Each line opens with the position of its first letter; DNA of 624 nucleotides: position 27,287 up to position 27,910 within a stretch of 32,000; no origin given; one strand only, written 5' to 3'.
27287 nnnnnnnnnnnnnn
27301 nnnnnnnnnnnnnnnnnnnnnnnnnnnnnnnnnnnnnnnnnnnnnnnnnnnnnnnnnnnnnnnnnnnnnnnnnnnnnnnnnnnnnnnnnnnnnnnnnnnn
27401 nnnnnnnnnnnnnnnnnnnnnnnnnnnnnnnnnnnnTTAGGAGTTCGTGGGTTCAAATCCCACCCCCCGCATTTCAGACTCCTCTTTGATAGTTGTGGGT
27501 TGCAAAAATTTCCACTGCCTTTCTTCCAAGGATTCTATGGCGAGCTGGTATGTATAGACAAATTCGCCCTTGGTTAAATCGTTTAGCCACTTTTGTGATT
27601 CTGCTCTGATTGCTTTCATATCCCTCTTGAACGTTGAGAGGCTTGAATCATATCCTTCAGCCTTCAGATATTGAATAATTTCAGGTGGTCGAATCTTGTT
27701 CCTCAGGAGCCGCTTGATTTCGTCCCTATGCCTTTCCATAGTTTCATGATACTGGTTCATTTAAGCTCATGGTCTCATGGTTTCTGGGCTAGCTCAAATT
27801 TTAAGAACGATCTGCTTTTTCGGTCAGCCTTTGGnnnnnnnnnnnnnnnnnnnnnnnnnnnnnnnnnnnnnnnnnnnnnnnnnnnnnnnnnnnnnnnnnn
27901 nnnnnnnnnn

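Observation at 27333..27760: ORF running antisense out of the tRNA-Leu 3' half: probable int(N) stub of a partitioned SSV-type integrase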

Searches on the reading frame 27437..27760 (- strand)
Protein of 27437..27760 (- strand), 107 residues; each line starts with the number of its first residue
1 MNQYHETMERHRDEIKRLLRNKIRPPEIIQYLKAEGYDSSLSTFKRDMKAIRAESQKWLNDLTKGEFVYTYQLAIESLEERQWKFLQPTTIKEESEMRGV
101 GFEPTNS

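Call 6: search_protein_families(library=pfam, proteins=[window:27437-27760:-], max_evalue=1)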
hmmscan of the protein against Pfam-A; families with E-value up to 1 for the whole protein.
window:27437-27760:- (107 aa): 4 families
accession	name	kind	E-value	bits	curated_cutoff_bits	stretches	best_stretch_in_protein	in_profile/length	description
PF14420.11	Clr5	-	0.0078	16.8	22.3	1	6-49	3-48/54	Clr5 domain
PF24951.3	LisH_PAC1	-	0.018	15.2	27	1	28-47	11-30/36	PAC1 LisH domain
PF08513.17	LisH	-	0.045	14.2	21.6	1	30-46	9-25/27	LisH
PF24999.1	LAMB4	-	0.26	11.6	27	0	44-64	37-57/66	Laminin subunit beta-4-like domain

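Call 9: find_homologous_proteins(query=window:27440-27760:-, max_evalue=0.01)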
Query window:27440-27760:- (107 aa): 1 proteins with E <= 0.01 among 1 candidates.
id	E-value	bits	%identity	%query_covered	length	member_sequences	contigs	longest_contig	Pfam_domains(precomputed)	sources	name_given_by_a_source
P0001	3.0e-59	215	100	93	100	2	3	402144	-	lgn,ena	-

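Call 10: find_encoding_contigs(protein=window:27440-27760:-, flank=10000, max_places=10)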
Protein window:27440-27760:- (107 aa): no gene with exactly this product is on record in the collection.

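Call 12: find_encoding_contigs(protein=P0001, flank=10000, max_places=10)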
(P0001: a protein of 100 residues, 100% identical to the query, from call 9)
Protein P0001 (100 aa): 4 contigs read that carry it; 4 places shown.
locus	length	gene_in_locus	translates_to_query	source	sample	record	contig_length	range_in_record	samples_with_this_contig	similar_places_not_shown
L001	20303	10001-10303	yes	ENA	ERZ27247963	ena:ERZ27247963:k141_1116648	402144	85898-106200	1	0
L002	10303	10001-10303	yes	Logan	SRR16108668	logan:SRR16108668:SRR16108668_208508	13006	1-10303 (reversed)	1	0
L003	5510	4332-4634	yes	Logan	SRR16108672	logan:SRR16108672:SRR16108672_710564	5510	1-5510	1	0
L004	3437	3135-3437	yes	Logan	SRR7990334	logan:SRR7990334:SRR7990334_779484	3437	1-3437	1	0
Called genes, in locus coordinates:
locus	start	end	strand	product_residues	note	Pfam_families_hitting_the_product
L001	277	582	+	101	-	-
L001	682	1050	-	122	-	PF08922:DUF1905, PF13376:OmdA (weak)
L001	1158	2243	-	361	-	PF01699:Na_Ca_ex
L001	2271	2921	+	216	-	PF01991:vATP-synt_E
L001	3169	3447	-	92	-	PF01329:Pterin_4a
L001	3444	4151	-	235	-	PF03070:TENA_THI-4, PF14518:Haem_oxygenas_2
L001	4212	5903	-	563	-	PF00528:BPD_transp_1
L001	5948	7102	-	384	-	PF01547:SBP_bac_1, PF13531:SBP_bac_11, PF13343:SBP_bac_6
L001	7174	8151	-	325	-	PF13416:SBP_bac_8, PF13343:SBP_bac_6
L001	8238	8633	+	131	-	PF13473:Cupredoxin_1, PF00127:Copper-bind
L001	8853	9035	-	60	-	PF22677:Ble-like_N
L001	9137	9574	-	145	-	PF00857:Isochorismatase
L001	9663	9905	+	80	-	-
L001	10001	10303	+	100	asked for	-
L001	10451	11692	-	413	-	PF03463:eRF1_1, PF18854:baeRF_family10 (weak), PF03464:eRF1_2, PF18859:acVLRF1 (weak), PF03465:eRF1_3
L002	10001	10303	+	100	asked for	?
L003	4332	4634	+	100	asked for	-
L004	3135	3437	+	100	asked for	?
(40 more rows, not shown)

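Call 22: search_protein_representatives(protein=window:27440-27760:-)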
Query: 107 residues. Proteins with E-value up to 0.001 (for the whole library): 26; up to 1e-10: 5; up to 1e-30: 1. The best 26 are listed.
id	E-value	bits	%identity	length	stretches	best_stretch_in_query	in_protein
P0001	9.7e-60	215.0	100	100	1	8-107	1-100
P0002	4.0e-14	68.6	49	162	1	1-86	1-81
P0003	3.5e-13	65.6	46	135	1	9-93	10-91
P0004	4.7e-13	65.2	43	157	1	7-81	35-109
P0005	6.0e-11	58.4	44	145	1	7-81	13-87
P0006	2.3e-09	53.3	40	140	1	8-85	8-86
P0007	1.1e-06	44.7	56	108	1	24-83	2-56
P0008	1.5e-06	44.4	41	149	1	11-99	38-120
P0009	3.0e-06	43.3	47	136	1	8-84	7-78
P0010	3.2e-06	43.3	36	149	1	10-90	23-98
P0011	9.4e-06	41.8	41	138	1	6-87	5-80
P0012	1.9e-05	40.8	44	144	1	12-82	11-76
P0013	2.4e-05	40.5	29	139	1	8-88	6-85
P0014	3.0e-05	40.1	32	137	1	7-84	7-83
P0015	5.1e-05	39.4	36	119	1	18-86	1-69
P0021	2.2e-04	37.4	38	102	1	8-80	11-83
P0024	2.9e-04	37.0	37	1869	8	70-101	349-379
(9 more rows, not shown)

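Call 25: find_encoding_contigs(protein=P0002, flank=10000, max_places=4)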
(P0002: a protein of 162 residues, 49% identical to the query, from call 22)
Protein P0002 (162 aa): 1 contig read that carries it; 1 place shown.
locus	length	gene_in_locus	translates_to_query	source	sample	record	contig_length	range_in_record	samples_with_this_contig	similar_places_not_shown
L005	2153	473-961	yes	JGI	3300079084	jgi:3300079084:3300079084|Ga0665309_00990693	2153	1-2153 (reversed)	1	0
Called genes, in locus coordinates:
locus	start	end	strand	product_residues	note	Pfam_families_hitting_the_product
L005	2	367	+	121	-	?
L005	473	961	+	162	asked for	PF08279:HTH_11 (weak)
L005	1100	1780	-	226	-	-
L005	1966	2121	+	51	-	-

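Call 26: find_encoding_contigs(protein=P0003, flank=10000, max_places=4)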
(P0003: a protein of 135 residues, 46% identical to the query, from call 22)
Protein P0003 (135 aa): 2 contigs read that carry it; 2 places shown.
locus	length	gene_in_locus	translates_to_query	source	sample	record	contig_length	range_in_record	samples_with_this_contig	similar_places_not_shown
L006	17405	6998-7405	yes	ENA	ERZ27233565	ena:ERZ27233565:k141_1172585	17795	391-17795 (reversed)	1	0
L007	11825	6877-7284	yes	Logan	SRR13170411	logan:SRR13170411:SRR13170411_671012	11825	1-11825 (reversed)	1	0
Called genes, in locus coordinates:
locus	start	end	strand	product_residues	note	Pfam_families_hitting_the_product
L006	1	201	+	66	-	?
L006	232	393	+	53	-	-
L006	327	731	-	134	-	-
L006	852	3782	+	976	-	PF13401:AAA_22 (faint), PF07728:AAA_5, PF28529:McrB_lid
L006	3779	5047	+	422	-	PF10117:McrBC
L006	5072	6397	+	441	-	PF02195:ParB_N, PF01555:N6_N4_Mtase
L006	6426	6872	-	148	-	-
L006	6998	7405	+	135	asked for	-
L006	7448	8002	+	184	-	-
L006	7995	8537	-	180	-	PF06044:DpnI, PF17726:DpnI_C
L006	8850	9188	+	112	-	-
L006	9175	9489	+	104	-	-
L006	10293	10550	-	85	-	-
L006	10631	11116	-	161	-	-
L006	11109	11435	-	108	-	PF13601:HTH_34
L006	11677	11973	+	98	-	PF01541:GIY-YIG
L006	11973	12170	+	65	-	-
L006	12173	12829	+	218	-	-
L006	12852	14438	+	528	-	PF01435:Peptidase_M48, PF01739:CheR (faint), PF13847:Methyltransf_31 (weak), PF08241:Methyltransf_11, PF08242:Methyltransf_12 (weak), PF13649:Methyltransf_25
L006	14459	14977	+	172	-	-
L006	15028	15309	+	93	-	-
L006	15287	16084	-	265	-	PF00589:Phage_integrase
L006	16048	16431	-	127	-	-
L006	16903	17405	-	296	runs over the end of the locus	?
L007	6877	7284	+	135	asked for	-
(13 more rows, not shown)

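Call 27: find_encoding_contigs(protein=P0005, flank=10000, max_places=4)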
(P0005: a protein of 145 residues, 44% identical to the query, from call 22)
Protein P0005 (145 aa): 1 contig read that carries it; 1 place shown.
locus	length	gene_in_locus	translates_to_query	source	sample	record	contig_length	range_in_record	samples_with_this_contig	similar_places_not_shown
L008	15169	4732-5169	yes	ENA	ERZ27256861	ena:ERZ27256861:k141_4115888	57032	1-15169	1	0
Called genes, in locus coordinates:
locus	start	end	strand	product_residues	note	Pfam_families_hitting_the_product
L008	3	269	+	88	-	?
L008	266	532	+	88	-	-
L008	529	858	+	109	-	-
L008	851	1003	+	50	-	-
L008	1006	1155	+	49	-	-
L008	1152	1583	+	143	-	-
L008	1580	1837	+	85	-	-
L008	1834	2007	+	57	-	-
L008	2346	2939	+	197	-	-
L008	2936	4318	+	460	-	-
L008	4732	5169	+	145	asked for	-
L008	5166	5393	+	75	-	-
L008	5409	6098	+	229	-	-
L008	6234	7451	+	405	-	PF00112:Peptidase_C1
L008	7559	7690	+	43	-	-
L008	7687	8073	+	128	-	-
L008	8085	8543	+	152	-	-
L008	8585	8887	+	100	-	PF14947:HTH_45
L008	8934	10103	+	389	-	PF12138:Spherulin4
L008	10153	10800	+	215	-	-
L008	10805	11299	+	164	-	-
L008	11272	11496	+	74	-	-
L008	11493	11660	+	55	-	-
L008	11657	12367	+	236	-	-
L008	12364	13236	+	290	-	-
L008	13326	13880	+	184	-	PF17289:Terminase_6C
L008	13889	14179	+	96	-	-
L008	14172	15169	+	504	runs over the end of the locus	PF06074:Portal_Mu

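Call 28: find_encoding_contigs(protein=P0006, flank=10000, max_places=4)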
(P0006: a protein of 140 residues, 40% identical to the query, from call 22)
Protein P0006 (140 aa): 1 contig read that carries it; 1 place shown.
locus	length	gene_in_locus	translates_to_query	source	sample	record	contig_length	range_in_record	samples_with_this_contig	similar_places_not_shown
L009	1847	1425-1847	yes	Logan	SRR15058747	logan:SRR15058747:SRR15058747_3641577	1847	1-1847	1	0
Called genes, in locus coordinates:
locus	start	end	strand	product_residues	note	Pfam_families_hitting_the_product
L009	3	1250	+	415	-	?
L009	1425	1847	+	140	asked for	?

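Call 39: find_related_loci(query=window:27440-27760:-, collection=viral_contigs, flank=10000)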
Query window:27440-27760:- (107 aa) in viral_contigs; peptide patterns used: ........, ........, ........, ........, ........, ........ (x = any residue, [..] = any of these).
11 stretches matched a pattern, but none encodes a relative of the query by tblastn (E <= 1e-3).

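Call 40: find_related_loci(query=P0005, collection=viral_contigs, flank=10000)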
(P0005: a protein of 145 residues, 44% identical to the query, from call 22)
Query P0005 (145 aa) in viral_contigs; peptide patterns used: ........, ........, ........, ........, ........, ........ (x = any residue, [..] = any of these).
42 stretches matched a pattern, but none encodes a relative of the query by tblastn (E <= 1e-3).

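Call 41: search_protein_families(library=phrogs, alignment_id=A1, max_evalue=0.01)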
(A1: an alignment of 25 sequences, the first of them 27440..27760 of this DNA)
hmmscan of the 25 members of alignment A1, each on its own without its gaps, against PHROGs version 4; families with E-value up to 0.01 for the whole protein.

A. member 1, window:27440-27760:- (107 aa): 0 families

B. families by the number of members that match (of 25 scanned): 9 families
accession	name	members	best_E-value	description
phrog_125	-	2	9.1e-05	DNA invertase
phrog_11420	-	2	0.0028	DNA binding protein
phrog_25288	-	1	0.00087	-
phrog_664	-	1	0.0016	DNA binding protein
phrog_4646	-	1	0.0028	transposase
phrog_31535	-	1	0.0029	-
phrog_95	-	1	0.004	integrase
phrog_518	-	1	0.0048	Rha-like transcriptional regulator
phrog_2554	-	1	0.0072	-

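Call 43: predict_structure(alignment_id=A1)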
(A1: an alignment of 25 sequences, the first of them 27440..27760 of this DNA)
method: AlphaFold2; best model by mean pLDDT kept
length: 107 residues; sequences in the alignment: 25
mean_pLDDT: 82.6   pTM: 0.57
mean pLDDT of the five models: 82.6, 81.0, 76.7, 75.0, 73.8
residues with pLDDT >= 90: 48; 70-90: 37; 50-70: 21; < 50: 1
segments of 3 or more residues with pLDDT < 50: none
pLDDT, mean of each block of 10 residues (from residue 1): 87 95 94 96 94 89 79 85 73 54 54
secondary structure, 60 per line:
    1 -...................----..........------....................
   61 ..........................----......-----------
elements in order: H2-20 H25-34 H41-86 H91-96

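Call 49: fold_search(model_id=the predicted structure, library=pdb)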
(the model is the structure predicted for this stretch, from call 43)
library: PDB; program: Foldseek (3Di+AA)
matches with E <= 10: 44; with E <= 0.001: 0
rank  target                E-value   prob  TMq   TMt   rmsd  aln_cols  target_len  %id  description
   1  7pc1                  4.4e-01  0.82  0.40  0.56   2.6        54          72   24  DNA binding domain of partition protein StbA of plasmid R388 (released 2022-08-10)
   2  5v1v_A                1.2e+00  0.28  0.31  0.36   2.6        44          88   36  TbiB1 in Complex with the TbiA(alpha) Leader Peptide (released 2018-09-05)
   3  2p5k                  2.3e+00  0.51  0.38  0.60   1.7        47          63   21  Crystal structure of the N-terminal domain of AhrC (released 2007-10-30)
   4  1f9n_A                2.4e+00  0.28  0.26  0.19   1.0        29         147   31  CRYSTAL STRUCTURE OF AHRC, THE ARGININE REPRESSOR/ACTIVATOR PROTEIN FROM BACILLUS SUBTILIS (released 2002-02-27)
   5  5nbc_C                2.4e+00  0.21  0.30  0.27   2.6        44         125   25  Structure of Prokaryotic Transcription Factors (released 2018-05-16)
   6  2o03                  2.6e+00  0.21  0.32  0.27   3.0        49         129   22  Crystal structure of FurB from M. tuberculosis- a Zinc uptake regulator (released 2007-02-13)
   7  5nbc_A                3.8e+00  0.15  0.31  0.26   2.8        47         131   28  Structure of Prokaryotic Transcription Factors (released 2018-05-16)
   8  5nbc_B                4.1e+00  0.15  0.31  0.27   2.8        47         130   28  Structure of Prokaryotic Transcription Factors (released 2018-05-16)
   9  6v1i_A                4.1e+00  0.11  0.33  0.26   8.7        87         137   20  Cryo-EM reconstruction of the thermophilic bacteriophage P74-26 small terminase- symmetric (released 2020-02-12)
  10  9g3f_B                4.1e+00  0.11  0.32  0.10   7.4        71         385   15  Cryo-EM structure of SbmA in the inward-facing-wide conformation (released 2025-07-23)
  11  2rgv_B                4.4e+00  0.23  0.36  0.27   2.0        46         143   20  The crystal structure of PerR-Ox highlights 2-oxo-Histidine formation (released 2008-10-14)
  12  2rgv_A                4.4e+00  0.21  0.37  0.29   2.2        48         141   19  The crystal structure of PerR-Ox highlights 2-oxo-Histidine formation (released 2008-10-14)
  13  3tdu_D                4.4e+00  0.18  0.40  0.53   2.6        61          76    8  N-terminal acetylation acts as an avidity enhancer within an interconnected multiprotein complex: Structure of a human (released 2011-10-12)
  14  5nbc_D                4.4e+00  0.13  0.26  0.23   1.7        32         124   22  Structure of Prokaryotic Transcription Factors (released 2018-05-16)
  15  5d32_B                4.4e+00  0.13  0.19  0.08   2.9        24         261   29  Directed evolutionary changes in Kemp Eliminase KE07 - Crystal 11 round 6 (released 2016-09-07)
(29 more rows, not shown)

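Call 52: predict_structure(alignment_id=A2)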
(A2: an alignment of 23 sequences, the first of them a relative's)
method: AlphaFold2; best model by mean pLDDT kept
length: 135 residues; sequences in the alignment: 23
mean_pLDDT: 88.5   pTM: 0.55
mean pLDDT of the five models: 88.5, 87.0, 86.9, 85.3, 83.7
residues with pLDDT >= 90: 91; 70-90: 24; 50-70: 16; < 50: 4
segments of 3 or more residues with pLDDT < 50: none
pLDDT, mean of each block of 10 residues (from residue 1): 74 97 97 97 97 91 80 93 98 98 98 89 60 52
secondary structure, 60 per line:
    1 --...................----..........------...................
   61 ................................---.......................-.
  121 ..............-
elements in order: H3-21 H26-35 H42-92 H96-118 H120-134

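Call 56: fold_search(model_id=the predicted structure, library=pdb)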
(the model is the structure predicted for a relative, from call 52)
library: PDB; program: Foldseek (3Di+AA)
matches with E <= 10: 300; with E <= 0.001: 0
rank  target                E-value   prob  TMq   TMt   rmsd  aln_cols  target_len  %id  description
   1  4ilo_A                4.1e-01  0.98  0.57  0.34   8.5       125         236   14  2.12A resolution structure of CT398 from Chlamydia trachomatis (released 2014-01-01)
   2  8ek4_A                8.4e-01  0.44  0.41  0.41  15.0       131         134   18  De novo designed ice-binding proteins from twist-constrained helices (released 2023-07-12)
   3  7eh7_A                1.1e+00  0.13  0.21  0.18  13.1       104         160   15  Cryo-EM structure of the octameric state of C-phycocyanin from Thermoleptolyngbya sp. O-77 (released 2021-11-17)
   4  6fnb_B                1.4e+00  0.54  0.38  0.23  16.5       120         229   12  Mono- and bivalent 14-3-3 inhibitors for characterizing supramolecular lysine-PEG interactions in proteins (released 2018-07-04)
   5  5d2d_A                1.6e+00  0.80  0.40  0.24   9.0        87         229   13  Crystal structure of human 14-3-3 zeta in complex with CFTR R-domain peptide pS753-pS768 (released 2016-03-16)
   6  7s5k_C                1.8e+00  0.87  0.38  0.71   5.1        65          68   12  M. xanthus ferritin-like protein EncB (released 2022-02-02)
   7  3etz_A                1.8e+00  0.80  0.48  0.60   6.7       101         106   14  Crystal structure of bacterial adhesin FadA L76A mutant (released 2008-12-02)
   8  4xvn_E                1.8e+00  0.18  0.30  0.29  10.5       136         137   15  Crystal structure of the small terminase from thermophilic phage G20C (released 2016-02-10)
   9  6h2d_P                1.8e+00  0.13  0.29  0.21  12.1       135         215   16  Structure of the soluble AhlC of the tripartite alpha-pore forming toxin, AHL, from Aeromonas hydrophila. (released 2019-07-10)
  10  7efv_A                1.8e+00  0.09  0.21  0.18  13.3       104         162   15  Crystal structure of octameric state of C-phycocyanin from Thermoleptolyngbya sp. O-77 (released 2021-11-17)
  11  4afl_F                2.1e+00  0.87  0.42  0.60   2.4        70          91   16  The crystal structure of the ING4 dimerization domain reveals the functional organization of the ING family of chromat (released 2012-02-22)
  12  6ox7_D                2.1e+00  0.69  0.48  0.45   3.2        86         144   17  The complex of 1918 NS1-ED and the iSH2 domain of the human p85beta subunit of PI3K (released 2020-04-22)
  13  4dci_G                2.1e+00  0.63  0.42  0.40   3.6        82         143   13  Crystal structure of unknown funciton protein from Synechococcus sp. WH 8102 (released 2012-02-01)
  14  8xf0_F                2.2e+00  0.08  0.20  0.18  13.6       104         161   15  Crystal structure of the dissociated C-phycocyanin alpha-chain from Thermoleptolyngbya sp. O-77 (released 2024-05-22)
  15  7eyd_B1               2.2e+00  0.06  0.18  0.16  15.3       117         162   15  Cryo-EM structure of cyanobacterial phycobilisome from Anabaena sp. PCC 7120 (released 2021-10-06)
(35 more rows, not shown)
